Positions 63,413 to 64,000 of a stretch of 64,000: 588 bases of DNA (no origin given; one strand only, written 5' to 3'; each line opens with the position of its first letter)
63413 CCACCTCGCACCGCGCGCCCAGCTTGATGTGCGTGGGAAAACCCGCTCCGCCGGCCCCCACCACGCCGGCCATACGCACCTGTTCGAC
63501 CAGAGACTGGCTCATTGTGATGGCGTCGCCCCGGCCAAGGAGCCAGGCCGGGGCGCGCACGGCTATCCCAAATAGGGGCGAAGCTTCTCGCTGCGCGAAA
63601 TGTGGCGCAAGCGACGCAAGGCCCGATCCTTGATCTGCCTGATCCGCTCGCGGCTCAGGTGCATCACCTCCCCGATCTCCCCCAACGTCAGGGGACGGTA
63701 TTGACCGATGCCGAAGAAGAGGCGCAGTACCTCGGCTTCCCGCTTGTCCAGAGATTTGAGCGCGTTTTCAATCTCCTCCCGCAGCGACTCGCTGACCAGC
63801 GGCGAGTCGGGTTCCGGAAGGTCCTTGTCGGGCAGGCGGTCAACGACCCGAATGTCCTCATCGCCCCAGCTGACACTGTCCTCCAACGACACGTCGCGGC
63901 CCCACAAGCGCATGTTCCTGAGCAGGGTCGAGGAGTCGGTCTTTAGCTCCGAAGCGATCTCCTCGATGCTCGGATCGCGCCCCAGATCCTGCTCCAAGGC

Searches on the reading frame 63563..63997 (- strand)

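Call 77: search_protein_families(library=pfam, proteins=[window:63563-63997:-], max_evalue=0.0001)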
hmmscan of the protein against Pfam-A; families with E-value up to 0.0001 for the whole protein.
window:63563-63997:- (144 aa): 2 families
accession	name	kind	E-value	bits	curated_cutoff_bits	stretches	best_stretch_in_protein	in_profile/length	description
PF04545.22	Sigma70_r4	-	6.1e-19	67.7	24.1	1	79-132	1-50/50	Sigma-70, region 4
PF04539.22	Sigma70_r3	-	1e-06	29.2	25.3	1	1-63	13-74/78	Sigma-70 region 3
